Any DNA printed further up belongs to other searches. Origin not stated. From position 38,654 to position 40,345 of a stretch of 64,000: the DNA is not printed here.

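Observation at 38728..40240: Single-gene insertion (AlbA_2/HATPase_c_4/wHTH protein) flanked by 34-bp perfect direct repeats inside the glycan locus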

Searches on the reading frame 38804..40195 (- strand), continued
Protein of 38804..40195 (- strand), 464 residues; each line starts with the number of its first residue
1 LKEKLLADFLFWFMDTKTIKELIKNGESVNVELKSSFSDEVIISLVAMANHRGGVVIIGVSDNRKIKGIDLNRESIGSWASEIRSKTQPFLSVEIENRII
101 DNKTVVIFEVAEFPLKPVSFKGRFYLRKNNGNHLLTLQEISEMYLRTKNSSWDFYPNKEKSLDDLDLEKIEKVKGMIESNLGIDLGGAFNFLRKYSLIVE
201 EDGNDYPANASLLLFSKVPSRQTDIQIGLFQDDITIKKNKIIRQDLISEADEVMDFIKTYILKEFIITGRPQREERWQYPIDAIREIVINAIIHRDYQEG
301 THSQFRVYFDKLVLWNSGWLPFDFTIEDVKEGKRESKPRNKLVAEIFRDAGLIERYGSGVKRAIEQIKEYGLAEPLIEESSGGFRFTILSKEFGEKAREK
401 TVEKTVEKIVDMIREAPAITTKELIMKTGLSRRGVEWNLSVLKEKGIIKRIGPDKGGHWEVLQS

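Call 69: fold_search(model_id=the predicted structure, library=pdb)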
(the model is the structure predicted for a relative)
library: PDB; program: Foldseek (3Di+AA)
matches with E <= 10: 1600; with E <= 0.001: 10
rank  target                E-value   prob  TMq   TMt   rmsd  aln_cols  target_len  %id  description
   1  3lmm_B                9.1e-23  1.00  0.50  0.42  12.6       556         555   14  Crystal Structure of the DIP2311 protein from Corynebacterium diphtheriae, Northeast Structural Genomics Consortium Ta (released 2010-02-16)
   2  3lmm_A                4.7e-22  1.00  0.52  0.48  12.8       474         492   17  Crystal Structure of the DIP2311 protein from Corynebacterium diphtheriae, Northeast Structural Genomics Consortium Ta (released 2010-02-16)
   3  3lmm_D                1.4e-21  1.00  0.50  0.42  12.8       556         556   15  Crystal Structure of the DIP2311 protein from Corynebacterium diphtheriae, Northeast Structural Genomics Consortium Ta (released 2010-02-16)
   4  3lmm_C                4.5e-21  1.00  0.49  0.46  13.0       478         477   16  Crystal Structure of the DIP2311 protein from Corynebacterium diphtheriae, Northeast Structural Genomics Consortium Ta (released 2010-02-16)
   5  9nyy_A                1.1e-04  1.00  0.20  0.12  16.5       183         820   21  Nucleic acid bound human SLFN14, State 1 (released 2025-07-09)
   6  7lre_A                1.5e-04  0.98  0.17  0.16  24.9       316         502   13  Cryo-EM of the SLFN12-PDE3A complex: SLFN12 body refinement (released 2021-06-09)
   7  7lrd_A                1.5e-04  0.98  0.17  0.16  24.9       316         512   13  Cryo-EM of the SLFN12-PDE3A complex: Consensus subset model (released 2021-06-09)
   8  7q3z_A                2.5e-04  1.00  0.19  0.28   8.5       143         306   18  DNA/RNA binding protein (released 2022-01-26)
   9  7fex                  4.2e-04  1.00  0.18  0.24   9.6       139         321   22  Crystal structure of Sus scrofa Schlafen11 N-terminal domain (2.69 A) (released 2023-06-07)
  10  7q3z_B                7.4e-04  1.00  0.20  0.28   8.6       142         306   19  DNA/RNA binding protein (released 2022-01-26)
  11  2kyy_MODEL_1_A        1.3e-03  1.00  0.21  0.57   3.9       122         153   23  Solution NMR Structure of the N-terminal Domain of Putative ATP-dependent DNA Helicase RecG-related Protein fr (released 2010-08-11)
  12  4gcz_A                1.3e-03  0.69  0.19  0.22  23.0       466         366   10  Structure of a blue-light photoreceptor (released 2013-06-19)
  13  3cuq_A                1.5e-03  1.00  0.12  0.25  14.3       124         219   14  Integrated structural and functional model of the human ESCRT-II complex (released 2008-11-04)
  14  2zme_B                2.4e-03  0.97  0.17  0.32  15.7       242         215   12  Integrated structural and functional model of the human ESCRT-II complex (released 2008-11-04)
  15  4r3a_A                3.8e-03  0.63  0.17  0.23  19.3       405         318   10  Erythrobacter litoralis EL346 blue-light activated histidine kinase (released 2014-12-03)
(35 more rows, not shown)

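Call 77: search_dna_similar(query=window:38804-40156:-, collection=plasmids, mode=protein, max_rows=8)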
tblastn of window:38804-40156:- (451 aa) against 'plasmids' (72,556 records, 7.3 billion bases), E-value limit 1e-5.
Records with a match: 130; places in all: 138; records where one place covers at least 80% of the query: 33.
Best place of each record, by identity: <60% 130.
By first word of the organism name: Acinetobacter 17; Legionella 14; Pseudomonas 13; Rhizobium 8; Hymenobacter 7; Vibrio 4; Sinorhizobium 4; Azotobacter 3; Phocaeicola 3; Mycoplasmopsis 3; and 39 more.
By predicted mobility (MOB-suite, as given by PLSDB): non-mobilizable 60; conjugative 42; mobilizable 28.
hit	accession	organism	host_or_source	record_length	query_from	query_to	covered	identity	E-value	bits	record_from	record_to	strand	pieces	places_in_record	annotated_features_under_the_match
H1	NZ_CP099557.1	Aliarcobacter cryaerophilus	Chicken meat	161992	14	450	97%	32.5%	7e-53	198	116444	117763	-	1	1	ATP-binding protein | HsdR family type I site-specific deoxyribonuclease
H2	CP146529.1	Arcobacter sp. AZ-2023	-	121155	14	450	97%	32.0%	2e-51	194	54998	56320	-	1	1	RNA-binding domain-containing protein | type I restriction endonuclease subunit R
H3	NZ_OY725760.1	Parabacteroides distasonis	-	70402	14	450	97%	29.2%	3e-46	179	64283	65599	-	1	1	RNA-binding domain-containing protein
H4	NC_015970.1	Rhodothermus marinus SG0.5JP17-172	-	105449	14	443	95%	29.6%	6e-38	184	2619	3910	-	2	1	ATP-binding protein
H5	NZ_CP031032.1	Runella sp. SP2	whole organism,freshwater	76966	14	449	97%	28.3%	3e-45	176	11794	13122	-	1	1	ATP-binding protein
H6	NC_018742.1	Emticicia oligotrophica DSM 17448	warm spring water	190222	14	448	96%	28.0%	2e-48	185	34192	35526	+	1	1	ATP-binding protein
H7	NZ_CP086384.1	Deinococcus radiophilus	Harpadon nehereus,cell culture,2 Mrad ...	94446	3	442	98%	25.7%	4e-30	131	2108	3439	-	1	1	Fic family protein | HigA family addiction module antitoxin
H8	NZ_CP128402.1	Candidatus Chlorohelix allophototropha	Single colony of Candidatus Chlorohelix ...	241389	6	446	98%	25.1%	5e-28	125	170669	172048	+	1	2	ATP-binding protein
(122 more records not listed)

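Call 78: search_dna_similar(query=window:38804-40156:-, collection=phages, mode=protein, max_rows=8)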
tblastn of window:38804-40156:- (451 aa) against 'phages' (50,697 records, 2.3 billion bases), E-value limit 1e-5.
Records with a match: 38; places in all: 39; records where one place covers at least 80% of the query: 23.
Best place of each record, by identity: <60% 38.
By first word of the organism name: Bacteriophage 19; Gordonia 9; Streptococcus 6; Mycobacterium 2; Mycoplasma 1; Burkholderia 1.
By host as written in the record: - 19; Gordonia terrae 3612 9; Mycobacteruim smegmatis mc2 155 2; Mycoplasma anserisalpingitidis MYCAV313 1; Streptococcus pasteurianus AL101002 1; Streptococcus pneumoniae GA16121 1; Streptococcus canis FSL_Z3-227 1; Streptococcus anginosus F0211 1; and 3 more.
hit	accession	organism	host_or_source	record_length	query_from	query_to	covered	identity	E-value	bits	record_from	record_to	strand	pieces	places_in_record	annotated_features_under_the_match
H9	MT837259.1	Bacteriophage sp.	human fecal samples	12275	14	450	97%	27.0%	2e-37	151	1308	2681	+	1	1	record has no annotation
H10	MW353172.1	Mycoplasma phage sp.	Mycoplasma anserisalpingitidis MYCAV313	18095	1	445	99%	25.4%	1e-20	100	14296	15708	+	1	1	ATP-dependent DNA helicase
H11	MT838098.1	Bacteriophage sp.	human fecal samples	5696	3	362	80%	31.1%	9e-34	140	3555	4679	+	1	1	record has no annotation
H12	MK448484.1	Streptococcus satellite phage Javan416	Streptococcus pasteurianus AL101002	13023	6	438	96%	25.3%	2e-15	85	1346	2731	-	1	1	ATP-dependent DNA helicase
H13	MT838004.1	Bacteriophage sp.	human fecal samples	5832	9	446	97%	24.8%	6e-14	80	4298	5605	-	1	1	record has no annotation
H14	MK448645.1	Streptococcus satellite phage Javan757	Streptococcus pneumoniae GA16121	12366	6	437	96%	25.1%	3e-14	81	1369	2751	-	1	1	hypothetical protein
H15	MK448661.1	Streptococcus satellite phage Javan96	Streptococcus canis FSL_Z3-227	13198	6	437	96%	24.7%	6e-14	80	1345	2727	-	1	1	ATP-dependent DNA helicase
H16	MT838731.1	Bacteriophage sp.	human fecal samples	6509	31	448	93%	24.7%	6e-19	96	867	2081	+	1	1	record has no annotation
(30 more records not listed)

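Call 83: find_homologous_proteins(query=L010:6392-8470:+, max_evalue=1e-50)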
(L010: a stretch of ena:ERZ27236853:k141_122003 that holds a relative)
Query L010:6392-8470:+ (693 aa): 844 proteins with E <= 1e-50 among 8000 candidates; the best 120 are listed.
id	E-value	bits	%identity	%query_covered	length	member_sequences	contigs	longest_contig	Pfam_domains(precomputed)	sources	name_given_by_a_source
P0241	0.0e+0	1571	100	100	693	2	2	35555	PF00534.27,PF13439.13,PF13578.13,PF13692.13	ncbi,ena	-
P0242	1.9e-290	983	62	100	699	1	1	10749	PF00534.27,PF13439.13,PF13578.13,PF13692.13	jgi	-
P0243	1.5e-174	600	58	66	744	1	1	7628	PF00534.27,PF13439.13,PF13692.13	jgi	jgi:glycosyltransferase involved in cell wall biosynthesis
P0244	6.1e-126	440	53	56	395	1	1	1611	PF00534.27,PF13692.13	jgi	jgi:glycosyltransferase involved in cell wall biosynthesis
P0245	2.3e-125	438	55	56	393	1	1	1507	PF00534.27,PF13692.13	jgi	-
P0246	1.2e-120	422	63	42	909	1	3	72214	PF13632.13,PF13641.13,PF13578.13,PF00535.33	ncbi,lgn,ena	-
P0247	8.9e-118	413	63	43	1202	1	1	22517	PF13641.13,PF16261.12,PF13578.13,PF00535.33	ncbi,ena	-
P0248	9.4e-116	406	32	96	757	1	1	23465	PF00534.27,PF13439.13,PF13578.13,PF13692.13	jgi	jgi:glycosyltransferase involved in cell wall biosynthesis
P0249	2.2e-114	401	35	56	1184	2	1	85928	PF10111.15,PF13506.14,PF13641.13,PF00534.27,PF13578.13,PF00535.33,PF20706.4,PF13692.13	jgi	jgi:glycosyltransferase involved in cell wall biosynthesis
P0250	2.3e-113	398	50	55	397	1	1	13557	PF00534.27,PF13692.13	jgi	jgi:glycosyltransferase involved in cell wall biosynthesis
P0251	2.1e-112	395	35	56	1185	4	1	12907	PF10111.15,PF13506.14,PF13641.13,PF00534.27,PF13578.13,PF00535.33,PF20706.4,PF13692.13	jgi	jgi:glycosyltransferase involved in cell wall biosynthesis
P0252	6.5e-112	393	57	43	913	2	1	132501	PF13632.13,PF10111.15,PF13641.13,PF13578.13,PF00535.33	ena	-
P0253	5.1e-111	390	33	56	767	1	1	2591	PF00534.27,PF13578.13,PF13692.13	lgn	-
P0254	7.3e-110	386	60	42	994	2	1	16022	PF13641.13,PF00534.27,PF13578.13,PF00535.33,PF13692.13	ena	-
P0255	7.2e-109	383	47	56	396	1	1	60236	PF00534.27,PF13439.13,PF13692.13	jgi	jgi:glycosyltransferase involved in cell wall biosynthesis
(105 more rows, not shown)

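Call 84: find_encoding_contigs(protein=P0242, flank=5000, max_places=2)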
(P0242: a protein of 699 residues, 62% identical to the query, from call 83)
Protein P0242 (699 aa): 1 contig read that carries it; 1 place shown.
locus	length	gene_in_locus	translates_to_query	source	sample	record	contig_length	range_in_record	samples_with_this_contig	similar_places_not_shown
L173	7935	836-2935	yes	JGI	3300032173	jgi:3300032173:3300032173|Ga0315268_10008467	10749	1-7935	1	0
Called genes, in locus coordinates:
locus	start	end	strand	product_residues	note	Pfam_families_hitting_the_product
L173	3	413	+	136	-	?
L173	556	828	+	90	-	-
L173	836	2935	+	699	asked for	PF13578:Methyltransf_24, PF13439:Glyco_transf_4 (weak), PF00534:Glycos_transf_1, PF13692:Glyco_trans_1_4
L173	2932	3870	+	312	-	PF01073:3Beta_HSD, PF01370:Epimerase, PF02719:Polysacc_synt_2, PF04321:RmlD_sub_bind, PF05368:NmrA, PF07993:NAD_binding_4, PF13460:NAD_binding_10, PF16363:GDP_Man_Dehyd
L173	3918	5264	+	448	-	PF00534:Glycos_transf_1 (weak), PF13692:Glyco_trans_1_4 (weak)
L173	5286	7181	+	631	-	-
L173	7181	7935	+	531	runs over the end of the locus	PF13231:PMT_2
